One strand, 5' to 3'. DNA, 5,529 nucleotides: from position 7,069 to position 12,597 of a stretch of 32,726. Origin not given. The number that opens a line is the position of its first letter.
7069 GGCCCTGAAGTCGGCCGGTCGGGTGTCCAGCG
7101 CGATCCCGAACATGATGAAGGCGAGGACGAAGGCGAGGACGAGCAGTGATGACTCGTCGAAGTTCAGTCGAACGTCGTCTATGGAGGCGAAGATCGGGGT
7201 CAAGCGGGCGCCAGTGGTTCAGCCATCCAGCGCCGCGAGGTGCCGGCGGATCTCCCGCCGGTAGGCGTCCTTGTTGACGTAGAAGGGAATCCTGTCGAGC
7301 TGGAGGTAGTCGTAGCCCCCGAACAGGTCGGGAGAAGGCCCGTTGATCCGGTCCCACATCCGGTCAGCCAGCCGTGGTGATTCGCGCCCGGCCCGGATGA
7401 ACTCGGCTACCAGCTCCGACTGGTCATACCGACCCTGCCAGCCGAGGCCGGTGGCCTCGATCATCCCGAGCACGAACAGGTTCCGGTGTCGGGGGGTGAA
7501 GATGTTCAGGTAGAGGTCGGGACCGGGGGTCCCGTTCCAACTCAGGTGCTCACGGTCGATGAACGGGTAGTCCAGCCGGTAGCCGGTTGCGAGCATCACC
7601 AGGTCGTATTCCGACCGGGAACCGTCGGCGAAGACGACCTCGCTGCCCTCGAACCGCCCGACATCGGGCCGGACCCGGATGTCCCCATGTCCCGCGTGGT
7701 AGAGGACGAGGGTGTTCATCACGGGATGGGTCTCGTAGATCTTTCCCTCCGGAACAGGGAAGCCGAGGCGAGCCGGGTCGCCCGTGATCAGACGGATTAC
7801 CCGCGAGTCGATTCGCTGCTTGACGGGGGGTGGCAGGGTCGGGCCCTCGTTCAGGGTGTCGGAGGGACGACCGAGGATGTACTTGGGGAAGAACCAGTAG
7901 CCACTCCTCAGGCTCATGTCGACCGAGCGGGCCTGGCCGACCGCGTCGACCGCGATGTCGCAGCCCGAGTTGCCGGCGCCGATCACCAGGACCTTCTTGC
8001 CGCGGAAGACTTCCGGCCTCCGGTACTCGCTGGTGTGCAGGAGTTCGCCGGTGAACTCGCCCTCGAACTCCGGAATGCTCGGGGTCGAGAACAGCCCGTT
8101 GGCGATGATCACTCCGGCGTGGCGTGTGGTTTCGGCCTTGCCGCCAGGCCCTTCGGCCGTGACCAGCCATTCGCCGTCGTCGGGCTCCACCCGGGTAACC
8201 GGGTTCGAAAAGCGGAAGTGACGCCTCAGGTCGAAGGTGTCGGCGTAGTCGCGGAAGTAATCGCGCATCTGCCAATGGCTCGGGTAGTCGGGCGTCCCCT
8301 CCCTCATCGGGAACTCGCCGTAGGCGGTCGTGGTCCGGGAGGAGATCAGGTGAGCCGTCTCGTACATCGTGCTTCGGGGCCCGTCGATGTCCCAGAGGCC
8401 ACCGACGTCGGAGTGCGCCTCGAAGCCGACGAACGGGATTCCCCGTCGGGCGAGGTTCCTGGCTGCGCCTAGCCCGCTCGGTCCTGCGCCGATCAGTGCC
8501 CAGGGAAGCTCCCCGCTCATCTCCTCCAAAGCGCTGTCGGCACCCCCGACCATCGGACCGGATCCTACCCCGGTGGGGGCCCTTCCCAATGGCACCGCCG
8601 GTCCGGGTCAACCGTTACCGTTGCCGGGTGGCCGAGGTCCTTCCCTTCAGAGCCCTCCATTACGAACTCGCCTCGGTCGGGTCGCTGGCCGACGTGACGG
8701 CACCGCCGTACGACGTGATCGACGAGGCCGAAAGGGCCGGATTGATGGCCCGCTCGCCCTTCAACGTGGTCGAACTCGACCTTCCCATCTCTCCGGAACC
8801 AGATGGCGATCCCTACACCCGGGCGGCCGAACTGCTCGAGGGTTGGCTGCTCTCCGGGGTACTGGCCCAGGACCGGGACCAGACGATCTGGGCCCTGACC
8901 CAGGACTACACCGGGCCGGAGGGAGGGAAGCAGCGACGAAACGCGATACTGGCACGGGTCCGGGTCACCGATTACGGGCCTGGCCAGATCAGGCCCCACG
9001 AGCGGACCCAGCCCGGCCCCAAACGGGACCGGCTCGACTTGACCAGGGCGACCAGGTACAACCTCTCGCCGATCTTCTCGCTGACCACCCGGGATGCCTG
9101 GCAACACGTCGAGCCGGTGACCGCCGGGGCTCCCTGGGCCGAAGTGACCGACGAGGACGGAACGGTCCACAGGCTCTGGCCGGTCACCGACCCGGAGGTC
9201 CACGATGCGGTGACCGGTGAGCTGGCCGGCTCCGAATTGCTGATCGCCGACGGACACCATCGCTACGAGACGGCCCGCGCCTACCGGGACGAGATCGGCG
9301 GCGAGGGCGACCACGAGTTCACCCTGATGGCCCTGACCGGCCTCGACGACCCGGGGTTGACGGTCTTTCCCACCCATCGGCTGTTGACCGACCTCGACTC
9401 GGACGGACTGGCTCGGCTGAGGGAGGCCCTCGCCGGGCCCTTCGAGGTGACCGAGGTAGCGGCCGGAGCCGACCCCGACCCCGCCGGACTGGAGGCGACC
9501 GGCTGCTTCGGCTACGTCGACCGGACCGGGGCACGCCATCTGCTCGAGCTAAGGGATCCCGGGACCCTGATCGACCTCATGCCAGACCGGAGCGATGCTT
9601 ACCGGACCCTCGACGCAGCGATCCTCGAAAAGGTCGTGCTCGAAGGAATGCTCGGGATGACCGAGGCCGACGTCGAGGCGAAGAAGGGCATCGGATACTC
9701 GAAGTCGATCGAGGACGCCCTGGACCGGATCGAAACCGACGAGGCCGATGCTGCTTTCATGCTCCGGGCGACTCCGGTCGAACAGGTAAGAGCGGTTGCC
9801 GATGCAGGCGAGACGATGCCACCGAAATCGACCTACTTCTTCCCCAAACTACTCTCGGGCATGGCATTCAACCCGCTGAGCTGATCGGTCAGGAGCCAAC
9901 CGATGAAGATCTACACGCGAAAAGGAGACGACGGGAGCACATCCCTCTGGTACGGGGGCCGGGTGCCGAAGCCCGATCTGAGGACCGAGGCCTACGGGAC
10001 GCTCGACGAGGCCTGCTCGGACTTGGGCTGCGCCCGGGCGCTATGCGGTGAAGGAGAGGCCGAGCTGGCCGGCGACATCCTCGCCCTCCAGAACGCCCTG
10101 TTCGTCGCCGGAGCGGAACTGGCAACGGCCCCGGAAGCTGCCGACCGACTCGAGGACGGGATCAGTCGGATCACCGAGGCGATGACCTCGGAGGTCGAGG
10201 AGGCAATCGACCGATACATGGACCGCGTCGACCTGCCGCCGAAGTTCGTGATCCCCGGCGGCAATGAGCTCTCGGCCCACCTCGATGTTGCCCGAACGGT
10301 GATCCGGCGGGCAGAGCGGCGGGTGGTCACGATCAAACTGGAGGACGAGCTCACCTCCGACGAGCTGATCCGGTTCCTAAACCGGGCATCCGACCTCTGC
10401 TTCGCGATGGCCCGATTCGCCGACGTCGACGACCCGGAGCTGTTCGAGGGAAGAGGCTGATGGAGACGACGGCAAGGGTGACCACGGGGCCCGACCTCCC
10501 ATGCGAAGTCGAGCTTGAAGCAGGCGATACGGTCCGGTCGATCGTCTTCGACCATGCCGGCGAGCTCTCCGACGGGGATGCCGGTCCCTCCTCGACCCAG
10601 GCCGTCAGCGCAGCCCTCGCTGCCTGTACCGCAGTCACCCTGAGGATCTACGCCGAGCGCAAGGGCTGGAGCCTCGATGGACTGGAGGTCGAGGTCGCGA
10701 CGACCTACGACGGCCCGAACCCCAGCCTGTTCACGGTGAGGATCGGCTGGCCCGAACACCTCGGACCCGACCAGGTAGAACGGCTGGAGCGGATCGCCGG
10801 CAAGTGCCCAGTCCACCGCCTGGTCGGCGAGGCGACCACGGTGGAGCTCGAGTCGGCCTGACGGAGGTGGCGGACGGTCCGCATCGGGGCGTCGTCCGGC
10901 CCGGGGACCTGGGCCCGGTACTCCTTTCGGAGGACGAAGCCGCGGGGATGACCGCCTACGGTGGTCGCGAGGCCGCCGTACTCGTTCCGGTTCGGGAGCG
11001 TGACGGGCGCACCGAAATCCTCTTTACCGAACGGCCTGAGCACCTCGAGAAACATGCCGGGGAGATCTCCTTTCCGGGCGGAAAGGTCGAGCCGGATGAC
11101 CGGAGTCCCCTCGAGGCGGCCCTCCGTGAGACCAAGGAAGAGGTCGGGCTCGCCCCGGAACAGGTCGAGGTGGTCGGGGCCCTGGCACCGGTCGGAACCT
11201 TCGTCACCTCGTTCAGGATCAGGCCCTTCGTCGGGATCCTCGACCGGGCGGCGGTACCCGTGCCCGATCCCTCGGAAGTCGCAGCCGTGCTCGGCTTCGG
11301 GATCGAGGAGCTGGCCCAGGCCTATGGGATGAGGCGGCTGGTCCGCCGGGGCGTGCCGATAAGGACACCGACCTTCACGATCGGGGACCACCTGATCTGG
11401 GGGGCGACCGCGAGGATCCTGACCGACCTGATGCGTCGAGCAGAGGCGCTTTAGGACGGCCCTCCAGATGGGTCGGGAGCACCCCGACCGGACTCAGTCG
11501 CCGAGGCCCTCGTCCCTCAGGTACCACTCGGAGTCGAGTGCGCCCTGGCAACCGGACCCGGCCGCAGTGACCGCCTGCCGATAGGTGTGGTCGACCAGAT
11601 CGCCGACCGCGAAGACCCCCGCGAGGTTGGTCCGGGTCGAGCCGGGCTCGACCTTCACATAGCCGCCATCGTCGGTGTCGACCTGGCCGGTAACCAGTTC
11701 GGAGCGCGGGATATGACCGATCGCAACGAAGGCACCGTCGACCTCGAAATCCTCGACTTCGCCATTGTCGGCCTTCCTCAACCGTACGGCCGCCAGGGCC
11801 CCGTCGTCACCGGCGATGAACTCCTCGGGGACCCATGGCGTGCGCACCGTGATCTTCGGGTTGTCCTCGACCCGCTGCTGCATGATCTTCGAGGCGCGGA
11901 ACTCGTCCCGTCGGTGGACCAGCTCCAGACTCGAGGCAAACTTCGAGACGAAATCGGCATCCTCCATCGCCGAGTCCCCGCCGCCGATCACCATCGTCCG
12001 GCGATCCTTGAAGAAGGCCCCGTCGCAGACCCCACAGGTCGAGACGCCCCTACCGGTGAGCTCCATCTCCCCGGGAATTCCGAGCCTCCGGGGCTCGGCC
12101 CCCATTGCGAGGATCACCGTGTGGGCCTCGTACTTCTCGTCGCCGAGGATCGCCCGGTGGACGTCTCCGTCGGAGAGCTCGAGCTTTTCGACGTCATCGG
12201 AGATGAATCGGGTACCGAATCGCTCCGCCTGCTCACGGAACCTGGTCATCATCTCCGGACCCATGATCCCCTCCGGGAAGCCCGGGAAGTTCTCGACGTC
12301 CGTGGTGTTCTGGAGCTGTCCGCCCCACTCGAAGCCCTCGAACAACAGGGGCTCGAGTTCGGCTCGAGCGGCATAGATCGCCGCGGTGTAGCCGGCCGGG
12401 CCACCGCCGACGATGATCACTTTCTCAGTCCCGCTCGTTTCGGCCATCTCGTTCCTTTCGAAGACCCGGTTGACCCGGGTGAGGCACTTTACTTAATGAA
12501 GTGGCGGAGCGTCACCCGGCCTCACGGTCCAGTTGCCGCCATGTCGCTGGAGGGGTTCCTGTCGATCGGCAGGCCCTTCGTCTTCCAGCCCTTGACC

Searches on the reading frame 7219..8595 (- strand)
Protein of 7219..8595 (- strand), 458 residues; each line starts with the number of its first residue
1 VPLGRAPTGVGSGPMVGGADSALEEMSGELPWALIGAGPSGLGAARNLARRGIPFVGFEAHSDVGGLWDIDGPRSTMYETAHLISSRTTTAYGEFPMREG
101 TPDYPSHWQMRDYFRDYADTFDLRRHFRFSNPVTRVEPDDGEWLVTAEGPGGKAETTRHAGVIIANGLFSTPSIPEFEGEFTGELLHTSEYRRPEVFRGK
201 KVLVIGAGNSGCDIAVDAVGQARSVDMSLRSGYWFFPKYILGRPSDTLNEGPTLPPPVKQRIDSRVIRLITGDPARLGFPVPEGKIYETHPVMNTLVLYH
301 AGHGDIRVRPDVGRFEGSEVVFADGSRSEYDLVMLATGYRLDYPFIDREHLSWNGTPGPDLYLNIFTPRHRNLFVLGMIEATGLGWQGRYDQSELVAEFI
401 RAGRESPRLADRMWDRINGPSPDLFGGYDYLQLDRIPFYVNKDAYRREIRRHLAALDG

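Call 49: search_protein_families(library=pfam, proteins=[window:7219-8595:-], max_evalue=0.001)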
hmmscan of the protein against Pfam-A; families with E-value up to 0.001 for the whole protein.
window:7219-8595:- (458 aa): 7 families
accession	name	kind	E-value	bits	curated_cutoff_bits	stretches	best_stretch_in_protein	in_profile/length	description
PF00743.25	FMO-like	-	4.8e-46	157.7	22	1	33-401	5-393/532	Flavin-binding monooxygenase-like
PF13738.12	Pyr_redox_3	-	7.5e-25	88.2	30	1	34-234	2-199/305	Pyridine nucleotide-disulphide oxidoreductase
PF07992.20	Pyr_redox_2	-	6.6e-13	49.2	26.1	1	33-223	4-166/291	Pyridine nucleotide-disulphide oxidoreductase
PF13434.12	Lys_Orn_oxgnase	-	2.3e-10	40.6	21.3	1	110-228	93-217/339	L-lysine 6-monooxygenase/L-ornithine 5-monooxygenase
PF01266.30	DAO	-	2.3e-07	31.1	27.9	0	35-65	5-35/353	FAD dependent oxidoreductase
PF13450.12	NAD_binding_8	-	9.9e-06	26.2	21.9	1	35-68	2-35/68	NAD(P)-binding Rossmann-like domain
PF13454.12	NAD_binding_9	-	0.00022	21.7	21.8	0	33-147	1-137/155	FAD-NAD(P)-binding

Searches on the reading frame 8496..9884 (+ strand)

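Call 49: search_protein_families(library=pfam, proteins=[window:8496-9884:+], max_evalue=0.001)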
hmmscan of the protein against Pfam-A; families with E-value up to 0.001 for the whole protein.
window:8496-9884:+ (462 aa): 1 family
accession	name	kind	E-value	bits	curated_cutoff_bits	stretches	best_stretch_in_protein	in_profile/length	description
PF06245.16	DUF1015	-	3.2e-72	243.6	25.8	1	48-355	1-311/325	Protein of unknown function (DUF1015)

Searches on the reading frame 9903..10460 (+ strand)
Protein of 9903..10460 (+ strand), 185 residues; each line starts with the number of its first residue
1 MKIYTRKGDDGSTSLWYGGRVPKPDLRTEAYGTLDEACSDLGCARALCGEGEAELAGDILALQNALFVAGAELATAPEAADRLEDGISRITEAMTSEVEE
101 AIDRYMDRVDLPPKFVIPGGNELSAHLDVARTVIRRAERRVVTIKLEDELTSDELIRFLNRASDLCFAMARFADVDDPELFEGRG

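Call 49: search_protein_families(library=pfam, proteins=[window:9903-10460:+], max_evalue=0.001)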
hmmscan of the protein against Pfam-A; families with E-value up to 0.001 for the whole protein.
window:9903-10460:+ (185 aa): 1 family
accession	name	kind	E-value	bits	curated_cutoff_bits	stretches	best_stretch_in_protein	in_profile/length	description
PF01923.23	Cob_adeno_trans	-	1.3e-49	169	24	1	3-173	1-171/171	Cobalamin adenosyltransferase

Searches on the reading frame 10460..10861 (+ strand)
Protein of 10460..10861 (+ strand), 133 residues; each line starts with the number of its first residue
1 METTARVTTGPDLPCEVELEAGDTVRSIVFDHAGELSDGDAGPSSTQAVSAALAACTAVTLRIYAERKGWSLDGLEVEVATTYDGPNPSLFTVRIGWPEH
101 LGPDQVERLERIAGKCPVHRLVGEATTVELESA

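Call 49: search_protein_families(library=pfam, proteins=[window:10460-10861:+], max_evalue=0.001)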
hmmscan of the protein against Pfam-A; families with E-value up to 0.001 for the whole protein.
window:10460-10861:+ (133 aa): 1 family
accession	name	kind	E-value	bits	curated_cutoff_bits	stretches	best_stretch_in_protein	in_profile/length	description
PF02566.24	OsmC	-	4.3e-14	53.2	27.5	1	40-131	3-100/100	OsmC-like protein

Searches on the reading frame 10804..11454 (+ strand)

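Call 50: search_protein_families(library=pfam, proteins=[window:10804-11454:+], max_evalue=0.01)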
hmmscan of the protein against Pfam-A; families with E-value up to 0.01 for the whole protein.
window:10804-11454:+ (216 aa): 2 families
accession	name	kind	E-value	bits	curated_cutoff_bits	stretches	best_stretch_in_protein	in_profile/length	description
PF00293.34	NUDIX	-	3.2e-17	63.2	21.1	1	55-170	2-118/134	NUDIX domain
PF22327.2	Nudt16-like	-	0.001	19.5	27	1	85-123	32-70/161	U8 snoRNA-decapping enzyme-like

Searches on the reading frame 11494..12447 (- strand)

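Call 50: search_protein_families(library=pfam, proteins=[window:11494-12447:-], max_evalue=0.01)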
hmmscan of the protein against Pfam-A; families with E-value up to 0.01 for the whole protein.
window:11494-12447:- (317 aa): 9 families
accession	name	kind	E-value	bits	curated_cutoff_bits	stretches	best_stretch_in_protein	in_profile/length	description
PF07992.20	Pyr_redox_2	-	9.2e-45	153.7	26.1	1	9-299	2-291/291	Pyridine nucleotide-disulphide oxidoreductase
PF13738.12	Pyr_redox_3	-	1.4e-15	57.8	30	1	102-282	119-305/305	Pyridine nucleotide-disulphide oxidoreductase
PF00070.33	Pyr_redox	-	4.6e-15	56.3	22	1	150-224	1-80/82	Pyridine nucleotide-disulphide oxidoreductase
PF00890.30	FAD_binding_2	-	2.2e-07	30.9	20.4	1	10-37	2-29/414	FAD binding domain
PF01266.30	DAO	-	5.5e-07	29.9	27.9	0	9-42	1-35/353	FAD dependent oxidoreductase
PF12831.13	FAD_oxidored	-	1.7e-05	24.8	27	1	10-44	2-37/416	FAD dependent oxidoreductase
PF01134.28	GIDA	-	3.9e-05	23.3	22.1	1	9-45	1-29/391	Glucose inhibited division protein A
PF03486.20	HI0933_like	-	5.1e-05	23.3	50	1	9-38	2-31/244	HI0933-like protein Rossmann domain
PF13450.12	NAD_binding_8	-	0.0012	19.5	21.9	1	12-37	1-26/68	NAD(P)-binding Rossmann-like domain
